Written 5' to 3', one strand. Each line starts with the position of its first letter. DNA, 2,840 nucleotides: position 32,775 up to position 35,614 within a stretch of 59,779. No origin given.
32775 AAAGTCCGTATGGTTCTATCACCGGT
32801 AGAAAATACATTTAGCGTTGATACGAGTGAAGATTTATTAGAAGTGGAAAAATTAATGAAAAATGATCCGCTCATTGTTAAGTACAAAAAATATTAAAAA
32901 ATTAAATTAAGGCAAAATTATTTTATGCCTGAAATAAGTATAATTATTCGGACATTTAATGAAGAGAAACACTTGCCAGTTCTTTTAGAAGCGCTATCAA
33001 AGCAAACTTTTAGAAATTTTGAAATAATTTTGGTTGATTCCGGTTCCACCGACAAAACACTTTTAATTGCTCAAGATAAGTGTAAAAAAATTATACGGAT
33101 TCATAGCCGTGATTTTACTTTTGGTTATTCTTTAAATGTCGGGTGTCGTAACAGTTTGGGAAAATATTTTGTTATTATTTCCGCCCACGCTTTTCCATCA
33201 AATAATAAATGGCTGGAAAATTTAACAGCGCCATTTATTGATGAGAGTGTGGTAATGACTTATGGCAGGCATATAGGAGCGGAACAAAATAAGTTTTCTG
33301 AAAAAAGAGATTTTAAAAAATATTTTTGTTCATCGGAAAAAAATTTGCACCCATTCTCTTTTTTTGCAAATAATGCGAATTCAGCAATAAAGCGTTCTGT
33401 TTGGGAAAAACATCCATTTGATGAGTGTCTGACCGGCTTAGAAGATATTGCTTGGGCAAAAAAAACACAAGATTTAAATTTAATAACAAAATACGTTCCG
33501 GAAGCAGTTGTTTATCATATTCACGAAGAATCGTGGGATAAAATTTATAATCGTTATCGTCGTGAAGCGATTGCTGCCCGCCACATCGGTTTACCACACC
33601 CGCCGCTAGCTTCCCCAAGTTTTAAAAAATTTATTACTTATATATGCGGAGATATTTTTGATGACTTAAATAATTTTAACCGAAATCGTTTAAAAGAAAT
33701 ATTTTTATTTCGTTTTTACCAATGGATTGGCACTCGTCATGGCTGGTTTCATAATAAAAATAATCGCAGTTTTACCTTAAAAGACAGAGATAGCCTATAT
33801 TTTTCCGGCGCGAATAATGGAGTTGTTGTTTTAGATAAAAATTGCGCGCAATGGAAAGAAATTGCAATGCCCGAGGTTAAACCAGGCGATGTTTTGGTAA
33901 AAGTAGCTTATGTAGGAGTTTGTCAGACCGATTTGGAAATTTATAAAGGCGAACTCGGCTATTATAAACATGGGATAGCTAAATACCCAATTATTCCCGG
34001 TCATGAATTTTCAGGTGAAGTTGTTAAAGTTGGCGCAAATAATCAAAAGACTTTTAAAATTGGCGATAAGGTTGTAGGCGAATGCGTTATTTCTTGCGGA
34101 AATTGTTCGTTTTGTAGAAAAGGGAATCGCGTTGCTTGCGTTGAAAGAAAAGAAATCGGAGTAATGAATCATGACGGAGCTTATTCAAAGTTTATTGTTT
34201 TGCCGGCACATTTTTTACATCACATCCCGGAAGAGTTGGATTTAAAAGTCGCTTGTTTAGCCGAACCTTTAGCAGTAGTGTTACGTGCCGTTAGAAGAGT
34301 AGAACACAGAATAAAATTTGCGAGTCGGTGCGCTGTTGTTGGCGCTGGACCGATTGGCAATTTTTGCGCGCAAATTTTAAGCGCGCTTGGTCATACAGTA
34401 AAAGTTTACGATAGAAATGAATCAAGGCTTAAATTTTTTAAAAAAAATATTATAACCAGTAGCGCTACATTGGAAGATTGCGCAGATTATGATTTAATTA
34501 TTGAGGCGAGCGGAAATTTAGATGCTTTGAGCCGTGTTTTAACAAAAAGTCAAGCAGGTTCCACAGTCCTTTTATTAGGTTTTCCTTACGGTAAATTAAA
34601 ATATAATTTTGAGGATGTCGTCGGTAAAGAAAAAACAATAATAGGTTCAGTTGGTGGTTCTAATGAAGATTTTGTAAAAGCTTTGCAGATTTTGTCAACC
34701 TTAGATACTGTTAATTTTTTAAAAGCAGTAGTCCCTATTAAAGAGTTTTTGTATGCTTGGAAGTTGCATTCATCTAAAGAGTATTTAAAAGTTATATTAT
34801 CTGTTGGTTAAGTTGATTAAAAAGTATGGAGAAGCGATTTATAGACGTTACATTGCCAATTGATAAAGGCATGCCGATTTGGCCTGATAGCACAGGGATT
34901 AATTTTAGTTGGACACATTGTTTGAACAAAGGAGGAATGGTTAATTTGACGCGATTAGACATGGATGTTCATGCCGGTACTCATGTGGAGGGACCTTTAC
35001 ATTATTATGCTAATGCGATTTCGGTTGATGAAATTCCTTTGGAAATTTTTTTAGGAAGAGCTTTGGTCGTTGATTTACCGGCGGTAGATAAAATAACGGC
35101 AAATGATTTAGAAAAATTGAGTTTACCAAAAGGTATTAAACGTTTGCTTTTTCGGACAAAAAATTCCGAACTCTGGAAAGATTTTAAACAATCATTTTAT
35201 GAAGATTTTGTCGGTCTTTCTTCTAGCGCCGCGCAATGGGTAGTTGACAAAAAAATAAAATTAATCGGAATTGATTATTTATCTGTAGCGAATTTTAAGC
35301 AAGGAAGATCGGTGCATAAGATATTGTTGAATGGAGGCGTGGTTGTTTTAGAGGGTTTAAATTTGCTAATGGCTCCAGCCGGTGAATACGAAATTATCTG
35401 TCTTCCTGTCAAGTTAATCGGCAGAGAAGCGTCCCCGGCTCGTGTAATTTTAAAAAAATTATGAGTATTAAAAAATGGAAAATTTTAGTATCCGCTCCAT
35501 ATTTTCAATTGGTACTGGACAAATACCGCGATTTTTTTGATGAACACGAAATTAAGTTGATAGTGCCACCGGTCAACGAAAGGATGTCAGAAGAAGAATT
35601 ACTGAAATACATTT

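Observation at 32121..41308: KdsB-like cytidylyltransferase block with unusual redox and hydrolase partners and two unknown large transferase-like proteins around an ABC exporter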

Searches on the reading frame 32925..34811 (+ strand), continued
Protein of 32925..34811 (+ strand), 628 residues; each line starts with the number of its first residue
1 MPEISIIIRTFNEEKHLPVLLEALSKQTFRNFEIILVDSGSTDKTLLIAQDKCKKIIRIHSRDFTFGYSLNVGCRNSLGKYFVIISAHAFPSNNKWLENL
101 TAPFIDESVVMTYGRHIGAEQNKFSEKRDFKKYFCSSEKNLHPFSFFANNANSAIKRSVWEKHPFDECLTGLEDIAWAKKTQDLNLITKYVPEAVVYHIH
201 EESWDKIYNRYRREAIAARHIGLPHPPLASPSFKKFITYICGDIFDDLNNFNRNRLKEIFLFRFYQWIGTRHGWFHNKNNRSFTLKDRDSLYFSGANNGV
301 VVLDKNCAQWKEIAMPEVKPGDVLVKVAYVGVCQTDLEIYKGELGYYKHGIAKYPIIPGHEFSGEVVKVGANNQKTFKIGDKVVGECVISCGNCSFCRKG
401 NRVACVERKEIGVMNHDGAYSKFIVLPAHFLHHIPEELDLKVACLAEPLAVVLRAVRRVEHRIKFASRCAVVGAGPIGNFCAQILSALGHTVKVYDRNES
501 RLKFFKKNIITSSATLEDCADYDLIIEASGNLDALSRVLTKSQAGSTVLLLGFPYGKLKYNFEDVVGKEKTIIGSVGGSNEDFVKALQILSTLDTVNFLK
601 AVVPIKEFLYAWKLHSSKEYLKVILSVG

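Call 106: search_protein_families(library=ncbifam, proteins=[L108:3416-4186:+, L109:8990-9760:-, L087:12547-13356:+, L108:4183-5037:+, L109:5089-5952:+, L108:5047-5766:+, L108:10929-11594:+, L108:9995-10954:+], max_evalue=0.00001)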
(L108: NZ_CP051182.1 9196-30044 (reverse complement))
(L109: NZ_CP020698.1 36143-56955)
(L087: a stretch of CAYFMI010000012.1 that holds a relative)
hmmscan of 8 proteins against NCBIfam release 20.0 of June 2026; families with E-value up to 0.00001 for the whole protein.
L108:3416-4186:+ (256 aa): 223 families (the best 25 are shown)
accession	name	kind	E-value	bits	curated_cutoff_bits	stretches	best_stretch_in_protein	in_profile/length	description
NF053674.1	XylDhXylBProt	equivalog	1.2e-83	280.4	400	1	3-251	2-250/252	D-xylose 1-dehydrogenase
NF005559.1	PRK07231.1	subfamily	5.1e-58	196.5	215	1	10-254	2-249/249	glucose 1-dehydrogenase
NF004198.0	PRK05653.1-3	equivalog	1e-54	185.6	296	1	10-253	5-247/248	3-oxoacyl-ACP reductase FabG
NF009466.0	PRK12826.1-2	subfamily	1.4e-54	185.2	222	1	13-253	4-245/248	3-oxoacyl-ACP reductase FabG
NF004791.0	PRK06138.1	equivalog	8.7e-53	179.2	312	1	9-254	2-251/252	SDR family oxidoreductase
NF009468.0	PRK12826.1-4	equivalog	2.2e-51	175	318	1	8-253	3-248/256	SDR family oxidoreductase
NF005309.0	PRK06841.1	subfamily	6.4e-51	173.3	286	1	7-254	10-254/255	GolD/DthD family dehydrogenase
TIGR01830.1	3oxo_ACP_reduc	equivalog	8.1e-51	173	297.75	1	15-253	1-239/239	3-oxoacyl-[acyl-carrier-protein] reductase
NF052558.1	MBtsdlDhBudC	equivalog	2.2e-49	168.3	270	1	11-253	2-242/250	meso-2,3-butanediol dehydrogenase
NF005681.0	PRK07478.1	subfamily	2.4e-49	168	267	1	9-255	3-252/254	SDR family oxidoreductase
NF009093.0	PRK12429.1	subfamily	9.9e-48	162.7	258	1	10-253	3-257/259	3-hydroxybutyrate dehydrogenase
NF004197.0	PRK05653.1-1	equivalog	3.3e-47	161.2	332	1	9-253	4-247/249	3-oxoacyl-ACP reductase FabG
NF004847.0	PRK06198.1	subfamily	7e-47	159.9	240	1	9-252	4-255/269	oxidoreductase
TIGR01832.1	kduD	equivalog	1.7e-46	158.7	338.85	1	9-252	2-245/248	2-dehydro-3-deoxy-D-gluconate 5-dehydrogenase KduD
NF005446.0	PRK07035.1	equivalog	3.1e-46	157.7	373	1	6-253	5-254/255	SDR family oxidoreductase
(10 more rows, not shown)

L109:8990-9760:- (256 aa): 227 families (the best 25 are shown)
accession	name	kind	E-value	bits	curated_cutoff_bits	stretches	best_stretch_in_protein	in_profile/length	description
NF053674.1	XylDhXylBProt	equivalog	8.2e-82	274.4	400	1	6-251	5-250/252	D-xylose 1-dehydrogenase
NF004791.0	PRK06138.1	equivalog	5.6e-60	202.8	312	1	9-254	2-251/252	SDR family oxidoreductase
NF005559.1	PRK07231.1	subfamily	1e-59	202.1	215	1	10-254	2-249/249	glucose 1-dehydrogenase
NF009466.0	PRK12826.1-2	subfamily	8e-57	192.5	222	1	11-253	2-245/248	3-oxoacyl-ACP reductase FabG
TIGR01830.1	3oxo_ACP_reduc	equivalog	6.9e-54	183.1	297.75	1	15-253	1-239/239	3-oxoacyl-[acyl-carrier-protein] reductase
NF004198.0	PRK05653.1-3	equivalog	3.7e-53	180.5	296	1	10-253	5-247/248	3-oxoacyl-ACP reductase FabG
NF052558.1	MBtsdlDhBudC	equivalog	9.3e-53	179.3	270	1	11-253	2-242/250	meso-2,3-butanediol dehydrogenase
NF005469.0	PRK07063.1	equivalog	2.3e-51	174.9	306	1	9-252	4-254/260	SDR family oxidoreductase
NF004778.0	PRK06124.1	equivalog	5.2e-51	173.5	303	1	10-254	9-254/256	SDR family oxidoreductase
NF004197.0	PRK05653.1-1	equivalog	1.1e-49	169.3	332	1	10-253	5-247/249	3-oxoacyl-ACP reductase FabG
NF009468.0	PRK12826.1-4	equivalog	2.2e-49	168.4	318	1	9-253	4-248/256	SDR family oxidoreductase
NF009093.0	PRK12429.1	subfamily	2.3e-49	168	258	1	10-253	3-257/259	3-hydroxybutyrate dehydrogenase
NF005853.0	PRK07774.1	equivalog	3.6e-49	167.4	303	1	9-254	3-248/250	SDR family oxidoreductase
NF005309.0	PRK06841.1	subfamily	4e-48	164.1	286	1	9-254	12-254/255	GolD/DthD family dehydrogenase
NF005681.0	PRK07478.1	subfamily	6.1e-48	163.4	267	1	9-255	3-252/254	SDR family oxidoreductase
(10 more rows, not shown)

L087:12547-13356:+ (269 aa): 223 families (the best 25 are shown)
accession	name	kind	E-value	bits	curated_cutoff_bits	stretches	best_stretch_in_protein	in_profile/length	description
NF004791.0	PRK06138.1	equivalog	5.4e-65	219.2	312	1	20-264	5-251/252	SDR family oxidoreductase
NF005559.1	PRK07231.1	subfamily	1.7e-54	185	215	1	20-263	4-248/249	glucose 1-dehydrogenase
NF004818.0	PRK06172.1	equivalog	2e-54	184.6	336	1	20-264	7-252/253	SDR family oxidoreductase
NF005007.0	PRK06398.1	equivalog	9.1e-50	169.2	341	1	20-266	7-249/259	aldose dehydrogenase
NF052558.1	MBtsdlDhBudC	equivalog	1.9e-49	168.5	270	1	20-265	3-244/250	meso-2,3-butanediol dehydrogenase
NF005067.0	PRK06484.1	equivalog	3.2e-49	167.9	713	1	16-264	5-253/524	short chain dehydrogenase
NF009093.0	PRK12429.1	subfamily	1e-47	162.6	258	1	19-264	4-258/259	3-hydroxybutyrate dehydrogenase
NF005681.0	PRK07478.1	subfamily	3.1e-47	161.1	267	1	20-264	6-251/254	SDR family oxidoreductase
NF009466.0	PRK12826.1-2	subfamily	7.5e-46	156.6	222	1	20-263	3-245/248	3-oxoacyl-ACP reductase FabG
NF004713.0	PRK06057.1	equivalog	1.5e-45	155.7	404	1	20-266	9-253/257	3-oxoacyl-ACP reductase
NF006074.0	PRK08220.1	equivalog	2.8e-45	154.9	312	1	19-263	7-248/251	2,3-dihydro-2,3-dihydroxybenzoate dehydrogenase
TIGR01830.1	3oxo_ACP_reduc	equivalog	5.3e-45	154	297.75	1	24-261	2-237/239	3-oxoacyl-[acyl-carrier-protein] reductase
NF006693.0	PRK09242.1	equivalog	4.2e-44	150.6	328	1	20-263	10-254/258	SDR family oxidoreductase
NF009468.0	PRK12826.1-4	equivalog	1.7e-43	149.2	318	1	20-263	7-248/256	SDR family oxidoreductase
NF033173.0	anticapsin_BacC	exception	3.3e-43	147.9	525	1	20-264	4-251/252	dihydroanticapsin 7-dehydrogenase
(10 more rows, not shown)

L108:4183-5037:+ (284 aa): 0 families

L109:5089-5952:+ (287 aa): 0 families

L108:5047-5766:+ (239 aa): 0 families

L108:10929-11594:+ (221 aa): 2 families
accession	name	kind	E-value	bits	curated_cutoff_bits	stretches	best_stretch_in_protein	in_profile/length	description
TIGR03584.1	PseF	equivalog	5.1e-19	68.8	205.7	1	3-210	8-219/222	pseudaminic acid cytidylyltransferase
NF003952.0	PRK05450.1-5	subfamily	2.1e-06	27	193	0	4-113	12-116/250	3-deoxy-manno-octulosonate cytidylyltransferase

L108:9995-10954:+ (319 aa): 5 families
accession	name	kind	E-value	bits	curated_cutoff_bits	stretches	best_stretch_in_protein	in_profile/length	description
NF041875.1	EPS_EpsD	equivalog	7.8e-15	55.1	370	1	3-215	1-228/325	exopolysaccharide biosynthesis glycosyltransferase EpsD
TIGR04283.1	glyco_like_mftF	equivalog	4.1e-14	52.7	182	1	3-188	1-176/221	TIGR04283 family arsenosugar biosynthesis glycosyltransferase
NF010496.0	PRK13915.1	equivalog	5.5e-11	42.1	262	1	3-107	33-145/307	glucosyl-3-phosphoglycerate synthase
TIGR03965.1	mycofact_glyco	equivalog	2.2e-10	40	280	1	3-211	76-297/467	mycofactocin biosynthesis glycosyltransferase MftF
TIGR04182.1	glyco_TIGR04182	equivalog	2.1e-09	37.2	325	1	3-119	2-112/293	S-layer glycoprotein N-glycosyltransferase AglJ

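Call 107: search_protein_families(library=pfam, proteins=[L108:3416-4186:+, L108:4183-5037:+, L109:5089-5952:+, L108:5047-5766:+, L108:5872-7188:+, L108:7192-8121:+, L108:13629-14354:+, L107:7061-8593:+, L107:8670-10898:+, L107:22389-24026:+], max_evalue=0.001)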
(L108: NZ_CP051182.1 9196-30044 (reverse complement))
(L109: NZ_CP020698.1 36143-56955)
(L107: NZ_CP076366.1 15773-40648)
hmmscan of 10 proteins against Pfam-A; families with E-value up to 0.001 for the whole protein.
L108:3416-4186:+ (256 aa): 5 families
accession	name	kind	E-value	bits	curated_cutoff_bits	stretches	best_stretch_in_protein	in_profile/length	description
PF13561.12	adh_short_C2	-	9.5e-59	199.3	27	1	22-252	6-235/236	Enoyl-(Acyl carrier protein) reductase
PF00106.31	adh_short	-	4.3e-47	160.6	26.6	1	13-204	1-193/195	short chain dehydrogenase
PF08659.16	KR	-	1.7e-11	44.8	22.6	1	15-174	3-163/180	KR domain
PF23441.1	SDR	-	3.5e-08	33.6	27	1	9-253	4-256/258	SDR-like rossmann domain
PF01370.27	Epimerase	-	0.00045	20.1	20.9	0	15-108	1-86/240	NAD dependent epimerase/dehydratase family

L108:4183-5037:+ (284 aa): 1 family
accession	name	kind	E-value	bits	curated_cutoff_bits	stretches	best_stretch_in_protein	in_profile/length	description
PF08450.18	SGL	-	2e-69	234.4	26.3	1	14-253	1-245/246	SMP-30/Gluconolactonase/LRE-like region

L109:5089-5952:+ (287 aa): 1 family
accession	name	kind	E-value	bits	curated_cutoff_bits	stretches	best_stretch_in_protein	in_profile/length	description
PF08450.18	SGL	-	2.3e-70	237.5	26.3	1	17-256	1-246/246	SMP-30/Gluconolactonase/LRE-like region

L108:5047-5766:+ (239 aa): 1 family
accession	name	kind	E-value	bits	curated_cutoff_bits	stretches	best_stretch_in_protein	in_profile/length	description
PF01973.23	MptE-like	-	1.7e-13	51.1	34.6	1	15-162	18-170/171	6-hydroxymethylpterin diphosphokinase MptE-like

L108:5872-7188:+ (438 aa): 1 family
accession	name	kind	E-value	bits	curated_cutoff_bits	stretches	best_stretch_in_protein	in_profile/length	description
PF25526.1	LIP-1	-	0.00062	19.6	34.1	1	218-289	9-80/250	Liprin-alpha-like coiled coil domain 2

L108:7192-8121:+ (309 aa): 1 family
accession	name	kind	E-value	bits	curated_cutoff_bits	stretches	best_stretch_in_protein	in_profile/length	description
PF13469.12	Sulfotransfer_3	-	5.2e-06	27.3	27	1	182-254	128-216/216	Sulfotransferase family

L108:13629-14354:+ (241 aa): 1 family
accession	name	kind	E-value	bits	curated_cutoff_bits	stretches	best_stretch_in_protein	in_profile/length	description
PF01973.23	MptE-like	-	4.6e-14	53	34.6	1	8-161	19-170/171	6-hydroxymethylpterin diphosphokinase MptE-like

L107:7061-8593:+ (510 aa): 1 family
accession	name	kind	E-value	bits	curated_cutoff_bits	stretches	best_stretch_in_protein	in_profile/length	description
PF19220.6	Rod_CreS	-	0.00019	21.1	100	0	203-416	130-336/359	Crescentin, rod domain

L107:8670-10898:+ (742 aa): 0 families

L107:22389-24026:+ (545 aa): 0 families

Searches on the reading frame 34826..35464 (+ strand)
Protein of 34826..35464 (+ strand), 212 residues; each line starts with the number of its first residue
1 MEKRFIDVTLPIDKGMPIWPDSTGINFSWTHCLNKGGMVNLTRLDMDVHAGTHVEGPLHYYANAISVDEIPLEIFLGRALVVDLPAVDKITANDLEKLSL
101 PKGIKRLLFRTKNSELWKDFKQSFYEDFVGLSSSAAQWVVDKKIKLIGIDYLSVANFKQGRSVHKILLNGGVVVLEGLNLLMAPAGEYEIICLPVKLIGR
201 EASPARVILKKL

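Call 4: search_protein_families(library=pfam, proteins=[window:34826-35464:+], max_evalue=0.01)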
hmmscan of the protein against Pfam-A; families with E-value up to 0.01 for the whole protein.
window:34826-35464:+ (212 aa): 1 family
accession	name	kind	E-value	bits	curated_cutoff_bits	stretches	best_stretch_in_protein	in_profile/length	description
PF04199.19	Cyclase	-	1.8e-25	90.3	23.1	1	6-154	1-140/142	Putative cyclase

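Call 7: search_protein_families(library=ncbifam, proteins=[window:34826-35464:+], max_evalue=0.001)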
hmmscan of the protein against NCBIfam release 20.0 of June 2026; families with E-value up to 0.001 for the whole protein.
window:34826-35464:+ (212 aa): 1 family
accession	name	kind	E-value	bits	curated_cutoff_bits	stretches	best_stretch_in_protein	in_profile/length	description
TIGR03035.1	trp_arylform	equivalog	3.2e-40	138.3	223.05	1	4-212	1-206/206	arylformamidase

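Call 37: search_solved_structures(query=window:34826-35464:+, max_evalue=0.001, show_alignments=1)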
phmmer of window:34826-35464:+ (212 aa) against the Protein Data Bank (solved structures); distinct sequences matched with E-value up to 0.001: 9.
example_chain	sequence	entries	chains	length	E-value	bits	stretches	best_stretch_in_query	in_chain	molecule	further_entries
1r61_A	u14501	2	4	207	4.3e-39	138.1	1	5-209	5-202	metal-dependent hydrolase | Hydrolase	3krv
8hmo_A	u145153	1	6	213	6.8e-30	108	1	4-209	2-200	Metal-dependent hydrolase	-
4cob_A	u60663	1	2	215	1.2e-26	97.4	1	4-211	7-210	KYNURENINE FORMAMIDASE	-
4cz1_A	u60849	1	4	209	1.5e-26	97.1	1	4-210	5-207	KYNURENINE FORMAMIDASE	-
4co9_A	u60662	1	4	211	1.6e-26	97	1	4-210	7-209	KYNURENINE FORMAMIDASE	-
4cog_A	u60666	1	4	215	2.1e-22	83.5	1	6-211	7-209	KYNURENINE FORMAMIDASE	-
8f9x_A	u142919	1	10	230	5.5e-06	29.9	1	7-81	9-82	Cyclase family protein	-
5nnb_A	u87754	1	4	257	0.00017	25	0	42-84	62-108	isatin hydrolase A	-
5nna_A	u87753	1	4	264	0.00018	25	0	42-84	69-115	isatin hydrolase A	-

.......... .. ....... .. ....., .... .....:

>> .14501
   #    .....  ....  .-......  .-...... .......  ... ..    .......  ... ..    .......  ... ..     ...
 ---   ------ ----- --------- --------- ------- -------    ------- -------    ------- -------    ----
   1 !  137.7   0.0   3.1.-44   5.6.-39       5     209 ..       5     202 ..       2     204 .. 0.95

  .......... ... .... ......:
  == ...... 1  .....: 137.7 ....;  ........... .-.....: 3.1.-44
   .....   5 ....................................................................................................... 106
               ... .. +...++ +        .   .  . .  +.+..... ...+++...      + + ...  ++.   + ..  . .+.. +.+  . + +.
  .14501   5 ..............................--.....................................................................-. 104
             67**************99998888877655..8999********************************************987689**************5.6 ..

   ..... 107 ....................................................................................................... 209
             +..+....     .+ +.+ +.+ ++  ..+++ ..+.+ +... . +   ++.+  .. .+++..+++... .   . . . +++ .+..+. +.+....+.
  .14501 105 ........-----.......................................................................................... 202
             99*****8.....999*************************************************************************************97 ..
